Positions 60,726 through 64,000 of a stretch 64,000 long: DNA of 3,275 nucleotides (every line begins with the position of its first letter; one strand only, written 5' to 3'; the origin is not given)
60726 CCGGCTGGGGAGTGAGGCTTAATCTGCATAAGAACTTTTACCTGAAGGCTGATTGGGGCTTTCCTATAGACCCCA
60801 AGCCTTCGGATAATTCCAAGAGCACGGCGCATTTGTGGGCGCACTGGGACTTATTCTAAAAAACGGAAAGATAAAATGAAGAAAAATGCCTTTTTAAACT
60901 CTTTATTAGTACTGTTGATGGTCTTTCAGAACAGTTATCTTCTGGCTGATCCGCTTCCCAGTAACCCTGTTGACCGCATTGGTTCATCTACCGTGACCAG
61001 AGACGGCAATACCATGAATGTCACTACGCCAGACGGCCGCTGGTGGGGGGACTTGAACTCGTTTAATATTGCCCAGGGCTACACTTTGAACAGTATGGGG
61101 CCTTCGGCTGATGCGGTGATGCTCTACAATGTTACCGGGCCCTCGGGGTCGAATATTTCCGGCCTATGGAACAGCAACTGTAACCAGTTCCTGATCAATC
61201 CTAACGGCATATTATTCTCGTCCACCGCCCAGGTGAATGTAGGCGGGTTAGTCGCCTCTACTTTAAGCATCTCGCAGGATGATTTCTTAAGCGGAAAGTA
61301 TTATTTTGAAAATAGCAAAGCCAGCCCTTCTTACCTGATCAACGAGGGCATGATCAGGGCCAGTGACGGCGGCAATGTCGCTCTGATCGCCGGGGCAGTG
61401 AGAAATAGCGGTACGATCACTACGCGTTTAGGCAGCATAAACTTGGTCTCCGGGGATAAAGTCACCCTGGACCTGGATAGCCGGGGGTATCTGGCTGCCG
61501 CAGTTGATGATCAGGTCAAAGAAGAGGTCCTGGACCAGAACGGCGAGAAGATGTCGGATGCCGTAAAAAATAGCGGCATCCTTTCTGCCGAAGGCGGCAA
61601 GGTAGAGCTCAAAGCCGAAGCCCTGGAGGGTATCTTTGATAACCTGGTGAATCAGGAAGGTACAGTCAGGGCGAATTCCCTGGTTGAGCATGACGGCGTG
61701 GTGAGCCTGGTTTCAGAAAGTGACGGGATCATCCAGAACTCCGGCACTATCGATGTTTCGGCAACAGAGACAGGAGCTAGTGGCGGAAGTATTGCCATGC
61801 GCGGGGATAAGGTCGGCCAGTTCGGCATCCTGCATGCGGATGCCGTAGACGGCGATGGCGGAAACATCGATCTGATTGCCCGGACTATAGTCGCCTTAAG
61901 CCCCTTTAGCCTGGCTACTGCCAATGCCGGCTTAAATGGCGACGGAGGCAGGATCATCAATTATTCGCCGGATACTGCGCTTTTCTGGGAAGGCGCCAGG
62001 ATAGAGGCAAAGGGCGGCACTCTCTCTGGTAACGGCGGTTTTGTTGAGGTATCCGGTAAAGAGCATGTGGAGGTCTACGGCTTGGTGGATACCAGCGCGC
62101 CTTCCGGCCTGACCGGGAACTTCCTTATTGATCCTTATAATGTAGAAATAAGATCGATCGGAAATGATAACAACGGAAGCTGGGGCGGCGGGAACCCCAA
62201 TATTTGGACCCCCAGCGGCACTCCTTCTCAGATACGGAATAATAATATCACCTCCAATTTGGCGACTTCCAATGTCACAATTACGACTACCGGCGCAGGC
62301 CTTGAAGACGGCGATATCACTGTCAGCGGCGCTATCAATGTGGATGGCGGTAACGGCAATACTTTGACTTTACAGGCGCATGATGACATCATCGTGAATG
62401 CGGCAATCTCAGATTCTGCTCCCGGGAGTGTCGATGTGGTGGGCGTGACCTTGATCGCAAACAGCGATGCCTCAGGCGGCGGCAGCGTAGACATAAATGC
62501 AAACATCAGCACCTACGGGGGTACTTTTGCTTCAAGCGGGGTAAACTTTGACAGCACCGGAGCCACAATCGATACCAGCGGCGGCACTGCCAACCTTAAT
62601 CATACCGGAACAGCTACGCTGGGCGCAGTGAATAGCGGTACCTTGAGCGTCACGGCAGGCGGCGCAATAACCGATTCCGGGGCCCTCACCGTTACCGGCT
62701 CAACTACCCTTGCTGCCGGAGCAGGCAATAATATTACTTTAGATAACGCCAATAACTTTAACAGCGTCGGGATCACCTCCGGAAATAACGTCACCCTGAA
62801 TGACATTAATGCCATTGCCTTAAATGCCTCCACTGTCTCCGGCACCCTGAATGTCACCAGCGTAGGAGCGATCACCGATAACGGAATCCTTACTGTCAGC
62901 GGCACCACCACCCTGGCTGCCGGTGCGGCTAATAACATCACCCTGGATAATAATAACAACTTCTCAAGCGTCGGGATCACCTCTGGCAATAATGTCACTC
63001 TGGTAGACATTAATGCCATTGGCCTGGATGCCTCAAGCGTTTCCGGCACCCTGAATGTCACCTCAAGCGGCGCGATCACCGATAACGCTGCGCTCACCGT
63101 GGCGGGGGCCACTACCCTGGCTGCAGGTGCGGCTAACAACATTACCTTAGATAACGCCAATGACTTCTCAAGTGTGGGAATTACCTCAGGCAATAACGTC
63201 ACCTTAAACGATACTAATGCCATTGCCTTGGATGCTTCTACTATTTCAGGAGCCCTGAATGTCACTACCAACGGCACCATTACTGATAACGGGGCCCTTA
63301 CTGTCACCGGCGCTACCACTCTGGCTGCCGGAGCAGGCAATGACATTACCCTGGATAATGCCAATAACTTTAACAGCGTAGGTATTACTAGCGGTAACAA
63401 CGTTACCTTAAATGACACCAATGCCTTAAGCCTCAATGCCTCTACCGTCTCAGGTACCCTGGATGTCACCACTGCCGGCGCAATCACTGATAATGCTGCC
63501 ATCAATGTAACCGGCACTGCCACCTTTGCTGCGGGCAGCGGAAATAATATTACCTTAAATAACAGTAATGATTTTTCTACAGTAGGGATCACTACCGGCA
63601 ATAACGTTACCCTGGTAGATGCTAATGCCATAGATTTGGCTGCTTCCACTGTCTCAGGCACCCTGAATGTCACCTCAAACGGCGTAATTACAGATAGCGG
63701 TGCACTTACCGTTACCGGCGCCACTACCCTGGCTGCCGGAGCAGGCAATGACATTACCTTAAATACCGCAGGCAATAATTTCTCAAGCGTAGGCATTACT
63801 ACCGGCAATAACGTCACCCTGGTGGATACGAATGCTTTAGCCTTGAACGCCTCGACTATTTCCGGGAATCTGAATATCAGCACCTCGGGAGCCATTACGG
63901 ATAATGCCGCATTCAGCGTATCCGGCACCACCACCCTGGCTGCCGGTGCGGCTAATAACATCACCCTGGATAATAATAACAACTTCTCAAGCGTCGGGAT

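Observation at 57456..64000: Three-gene two-partner secretion locus: TPR-repeat periplasmic protein, TpsB transporter, giant repeat-rich TpsA exoprotein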

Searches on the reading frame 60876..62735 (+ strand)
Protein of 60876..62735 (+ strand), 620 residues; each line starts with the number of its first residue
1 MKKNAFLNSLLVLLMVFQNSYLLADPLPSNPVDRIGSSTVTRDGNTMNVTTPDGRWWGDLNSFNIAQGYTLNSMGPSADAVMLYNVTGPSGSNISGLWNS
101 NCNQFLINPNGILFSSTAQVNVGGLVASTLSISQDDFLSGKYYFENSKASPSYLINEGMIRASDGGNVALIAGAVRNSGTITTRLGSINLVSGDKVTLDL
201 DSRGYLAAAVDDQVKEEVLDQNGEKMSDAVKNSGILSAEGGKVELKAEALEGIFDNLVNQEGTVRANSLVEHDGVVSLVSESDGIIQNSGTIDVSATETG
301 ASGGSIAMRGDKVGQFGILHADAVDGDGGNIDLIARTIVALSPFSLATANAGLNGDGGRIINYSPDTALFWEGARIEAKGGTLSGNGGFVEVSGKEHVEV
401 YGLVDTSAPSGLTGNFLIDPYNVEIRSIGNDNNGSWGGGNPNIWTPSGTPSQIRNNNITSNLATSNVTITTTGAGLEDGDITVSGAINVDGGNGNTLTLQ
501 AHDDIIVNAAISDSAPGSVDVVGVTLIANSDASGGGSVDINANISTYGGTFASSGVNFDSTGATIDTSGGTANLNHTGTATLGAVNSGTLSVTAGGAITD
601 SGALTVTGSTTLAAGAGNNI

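Call 50: find_homologous_proteins(query=window:60876-62735:+, max_evalue=1e-20)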
Query window:60876-62735:+ (620 aa): 713 proteins with E <= 1e-20 among 8000 candidates; the best 120 are listed.
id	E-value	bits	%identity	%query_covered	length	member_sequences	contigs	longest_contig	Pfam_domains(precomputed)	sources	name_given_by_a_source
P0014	1.4e-129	451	47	94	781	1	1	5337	PF05860.20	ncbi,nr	ncbi:MAG: filamentous hemagglutinin N-terminal domain-containing protein, partial [Candidatus Omnitr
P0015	3.0e-117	411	44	97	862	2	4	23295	PF18886.7,PF05860.20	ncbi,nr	ncbi:MAG: filamentous hemagglutinin N-terminal domain-containing protein, partial [Candidatus Omnitr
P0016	1.8e-112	395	44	90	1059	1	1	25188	PF05860.20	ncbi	ncbi:MAG: filamentous hemagglutinin N-terminal domain-containing protein [Candidatus Omnitrophota ba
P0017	5.5e-110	387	46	77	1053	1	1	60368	PF05860.20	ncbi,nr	ncbi:MAG: filamentous hemagglutinin N-terminal domain-containing protein, partial [Candidatus Omnitr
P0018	3.0e-102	361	50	62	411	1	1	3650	PF05860.20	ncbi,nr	ncbi:MAG: filamentous hemagglutinin N-terminal domain-containing protein, partial [Candidatus Omnitr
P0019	1.7e-95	339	48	60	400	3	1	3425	PF05860.20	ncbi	-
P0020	2.2e-86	309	46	67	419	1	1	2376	-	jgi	jgi:hypothetical protein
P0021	8.3e-85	304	45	68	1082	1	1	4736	PF05860.20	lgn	-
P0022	4.7e-84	301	43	73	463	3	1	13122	PF05860.20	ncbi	ncbi:MAG: two-partner secretion domain-containing protein, partial [Planctomycetota bacterium]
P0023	7.9e-81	291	45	60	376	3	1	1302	PF05860.20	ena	-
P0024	9.3e-80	287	36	96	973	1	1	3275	PF05860.20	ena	-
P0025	1.7e-79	286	37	96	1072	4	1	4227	PF05860.20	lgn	-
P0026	3.2e-79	285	37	98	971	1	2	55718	PF05860.20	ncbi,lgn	-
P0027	1.2e-78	283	40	80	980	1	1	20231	PF05860.20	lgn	-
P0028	1.8e-78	283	37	97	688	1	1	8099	PF05860.20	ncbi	ncbi:MAG: two-partner secretion domain-containing protein, partial [Planctomycetota bacterium]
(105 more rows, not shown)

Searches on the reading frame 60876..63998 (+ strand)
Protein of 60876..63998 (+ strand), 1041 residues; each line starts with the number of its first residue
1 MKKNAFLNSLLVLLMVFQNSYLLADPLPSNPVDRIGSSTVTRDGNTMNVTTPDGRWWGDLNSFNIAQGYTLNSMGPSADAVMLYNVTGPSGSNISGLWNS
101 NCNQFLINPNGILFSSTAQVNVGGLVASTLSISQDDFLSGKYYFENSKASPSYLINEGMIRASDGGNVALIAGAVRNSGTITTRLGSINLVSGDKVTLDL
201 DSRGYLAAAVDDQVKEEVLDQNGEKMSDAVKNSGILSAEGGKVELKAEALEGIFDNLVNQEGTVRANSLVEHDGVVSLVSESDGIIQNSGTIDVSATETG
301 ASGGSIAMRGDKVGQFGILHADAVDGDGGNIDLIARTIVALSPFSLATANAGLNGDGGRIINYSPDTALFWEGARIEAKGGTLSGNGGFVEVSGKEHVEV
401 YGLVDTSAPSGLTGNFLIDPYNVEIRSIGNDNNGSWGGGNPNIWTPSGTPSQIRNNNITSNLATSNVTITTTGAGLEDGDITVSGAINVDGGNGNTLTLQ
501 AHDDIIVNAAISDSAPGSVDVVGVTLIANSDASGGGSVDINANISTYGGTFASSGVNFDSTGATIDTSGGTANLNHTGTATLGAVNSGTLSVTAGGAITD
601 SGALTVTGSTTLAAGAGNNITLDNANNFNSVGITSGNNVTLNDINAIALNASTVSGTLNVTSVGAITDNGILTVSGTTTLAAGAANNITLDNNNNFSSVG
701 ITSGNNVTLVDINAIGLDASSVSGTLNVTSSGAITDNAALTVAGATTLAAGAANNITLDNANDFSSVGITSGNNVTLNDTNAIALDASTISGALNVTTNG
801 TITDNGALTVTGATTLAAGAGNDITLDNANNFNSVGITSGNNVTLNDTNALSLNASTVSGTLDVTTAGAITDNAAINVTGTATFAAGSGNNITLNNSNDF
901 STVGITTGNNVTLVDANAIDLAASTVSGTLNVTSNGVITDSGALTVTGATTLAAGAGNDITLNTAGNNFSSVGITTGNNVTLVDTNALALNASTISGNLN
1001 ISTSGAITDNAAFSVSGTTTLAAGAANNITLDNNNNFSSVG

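Call 8: search_protein_families(library=pfam, proteins=[window:60876-63998:+], max_evalue=0.01)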
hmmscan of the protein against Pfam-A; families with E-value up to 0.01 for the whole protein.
window:60876-63998:+ (1041 aa): 2 families
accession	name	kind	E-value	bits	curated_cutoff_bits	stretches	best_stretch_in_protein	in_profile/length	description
PF18886.6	DUF5649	-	1.4e-104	342.8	25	7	908-972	1-64/68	Repeats of unknown function (DUF5649)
PF05860.19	TPS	-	5.5e-23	82.6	33.5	1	55-293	36-251/252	TPS secretion domain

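Call 9: search_protein_families(library=ncbifam, proteins=[window:60876-63998:+], max_evalue=0.01)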
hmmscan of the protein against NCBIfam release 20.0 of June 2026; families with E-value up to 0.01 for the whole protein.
window:60876-63998:+ (1041 aa): 1 family
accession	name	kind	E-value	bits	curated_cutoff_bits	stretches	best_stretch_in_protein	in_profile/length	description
TIGR01901.1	adhes_NPXG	domain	3e-14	52.7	29.1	1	61-132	5-78/79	filamentous hemagglutinin N-terminal domain-containing protein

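Call 93: predict_structure(alignment_id=A6)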
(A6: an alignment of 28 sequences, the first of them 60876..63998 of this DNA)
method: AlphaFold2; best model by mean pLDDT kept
length: 1041 residues; sequences in the alignment: 28
mean_pLDDT: 87.4   pTM: 0.69
mean pLDDT of the five models: 87.4, 84.7, 83.0, 81.6, 78.9
residues with pLDDT >= 90: 594; 70-90: 372; 50-70: 61; < 50: 14
segments of 3 or more residues with pLDDT < 50: 1-5, 19-23, 432-435
pLDDT, mean of each block of 10 residues (from residue 1): 48 51 73 93 95 94 96 94 94 97 96 97 97 92 92 97 95 98 97 95 87 94 92 97 96 92 96 94 93 95 97 96 96 96 94 96 94 94 96 91 94 94 83 52 73 88 93 71 92 90 94 75 89 81 92 95 89 93 91 91 86 84 80 77 73 74 76 75 73 70 70 66 75 77 77 79 80 85 88 90 91 90 92 93 94 94 95 94 93 94 94 94 93 93 90 88 86 82 84 80 84 82 83 80 70
secondary structure, 60 per line:
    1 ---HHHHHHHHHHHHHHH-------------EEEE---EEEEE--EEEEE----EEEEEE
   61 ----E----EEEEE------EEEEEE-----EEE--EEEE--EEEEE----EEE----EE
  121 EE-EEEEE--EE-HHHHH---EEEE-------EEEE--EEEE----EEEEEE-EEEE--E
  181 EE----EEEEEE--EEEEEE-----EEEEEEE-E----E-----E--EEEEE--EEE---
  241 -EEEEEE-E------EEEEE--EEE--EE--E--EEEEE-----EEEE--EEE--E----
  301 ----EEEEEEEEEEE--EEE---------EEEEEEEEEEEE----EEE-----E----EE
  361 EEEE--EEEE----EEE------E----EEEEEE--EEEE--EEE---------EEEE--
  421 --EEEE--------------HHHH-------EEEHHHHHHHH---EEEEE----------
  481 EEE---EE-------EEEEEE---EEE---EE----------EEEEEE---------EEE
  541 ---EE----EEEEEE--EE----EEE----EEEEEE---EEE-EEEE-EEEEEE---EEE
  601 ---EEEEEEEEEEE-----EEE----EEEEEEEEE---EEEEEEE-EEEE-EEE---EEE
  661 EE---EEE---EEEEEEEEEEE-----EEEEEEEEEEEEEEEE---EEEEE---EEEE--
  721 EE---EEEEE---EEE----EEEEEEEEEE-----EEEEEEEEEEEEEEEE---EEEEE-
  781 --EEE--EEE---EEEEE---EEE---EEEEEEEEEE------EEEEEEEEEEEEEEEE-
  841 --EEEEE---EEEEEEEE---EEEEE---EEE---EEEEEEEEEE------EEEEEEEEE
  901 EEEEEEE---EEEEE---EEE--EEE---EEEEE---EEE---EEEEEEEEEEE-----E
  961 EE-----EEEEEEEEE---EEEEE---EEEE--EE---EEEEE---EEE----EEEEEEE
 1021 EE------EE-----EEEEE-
elements in order (helices of 4 or more, strands of 3 or more residues): H4-18 E32-35 E39-43 E46-50 E55-60 E70-74 E81-86 E92-94 E97-100 E103-107 E112-114 E119-122 E124-128 H134-138 E142-145 E153-156 E159-162 E167-172 E174-177 E180-182 E187-192 E195-200 E206-212 E228-232 E235-237 E242-247 E256-260 E263-265 E275-279 E285-288 E291-293 E305-315 E318-320 E330-341 E346-348 E359-364 E367-370 E375-377 E389-394 E397-400 E403-405 E415-418 E423-426 H441-444 E452-454 H455-462 E466-470 E481-483 E496-501 E505-507 E523-528 E538-540 E550-555 E564-566 E571-576 E580-582 E584-587 E589-594 E598-600 E604-614 E620-622 E627-635 E639-645 E647-650 E652-654 E658-662 E666-668 E672-682 E688-703 E707-711 E715-718 E726-730 E734-736 E741-750 E756-771 E775-779 E783-785 E788-790 E794-798 E802-804 E808-817 E824-839 E843-847 E851-858 E862-866 E870-872 E876-885 E892-907 E911-915 E919-921 E924-926 E930-934 E938-940 E944-954 E960-962 E968-976 E980-984 E988-991 E999-1003 E1007-1009 E1014-1022 E1036-1040

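Call 95: fold_search(model_id=the predicted structure, library=pdb)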
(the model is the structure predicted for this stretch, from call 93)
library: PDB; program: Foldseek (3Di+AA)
matches with E <= 10: 60; with E <= 0.001: 9
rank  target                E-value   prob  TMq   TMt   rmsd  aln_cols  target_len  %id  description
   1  8vbb_A                2.0e-29  1.00  0.54  0.54  12.3      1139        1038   25  The secreted adhesin EtpA of Enterotoxigenic Escherichia coli in complex with the mouse mAb 1G05 (released 2024-09-04)
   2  8cpk_B                6.9e-20  1.00  0.34  0.89   2.7       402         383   29  Crystal structure of EtpA secretion domain from Enterotoxigenic Escherichia coli (released 2024-01-10)
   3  8cpk_A                7.9e-20  1.00  0.34  0.89   2.6       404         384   29  Crystal structure of EtpA secretion domain from Enterotoxigenic Escherichia coli (released 2024-01-10)
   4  2odl                  9.7e-16  1.00  0.29  0.79   5.0       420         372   25  Crystal structure of the HMW1 secretion domain from Haemophilus influenzae (released 2007-08-21)
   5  4rt6_A                2.4e-15  1.00  0.30  0.38  15.1      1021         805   13  Structure of a complex between hemopexin and hemopexin binding protein (released 2016-05-18)
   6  4rm6                  1.8e-14  1.00  0.30  0.38  19.4      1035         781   14  Crystal structure of Hemopexin Binding Protein (released 2016-05-18)
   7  4i84_A                1.9e-11  1.00  0.22  0.71   9.3       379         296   20  The crystal structure of the Haemophilus influenzae HxuA secretion domain involved in the two-partner secretion pathwa (released 2013-11-13)
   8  4i84_B                2.8e-10  1.00  0.22  0.77   8.7       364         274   22  The crystal structure of the Haemophilus influenzae HxuA secretion domain involved in the two-partner secretion pathwa (released 2013-11-13)
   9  1rwr                  8.7e-04  1.00  0.17  0.51   8.2       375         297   15  Crystal structure of filamentous hemagglutinin secretion domain (released 2004-04-13)
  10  4w8r                  4.5e-03  1.00  0.15  0.57   7.7       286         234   14  Crystal structure of hemolysin A Y134F from P. mirabilis at 1.5 Angstroms resolution (released 2015-10-07)
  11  4w8s                  1.1e-02  1.00  0.14  0.55   7.6       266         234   14  Crystal structure of truncated hemolysin A Q125S/Y134S from P. mirabilis at 1.5 Angstroms resolution (released 2015-10-07)
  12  3fy3                  1.6e-02  1.00  0.15  0.59   7.5       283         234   14  Crystal structure of truncated hemolysin A from P. mirabilis (released 2009-06-02)
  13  5kdk                  1.8e-02  1.00  0.15  0.57   7.3       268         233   16  Truncated hemolysin A from P. mirabilis at 2.0 Angstroms resolution crystallized in a high salt condition (released 2017-06-14)
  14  6pyk                  3.0e-02  1.00  0.15  0.55   7.5       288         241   14  P. mirabilis hemolysin A mutant - F80L (released 2020-08-05)
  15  6q0p                  3.2e-02  1.00  0.14  0.56   7.6       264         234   15  P. mirabilis hemolysin A mutant - Y134S (released 2020-08-05)
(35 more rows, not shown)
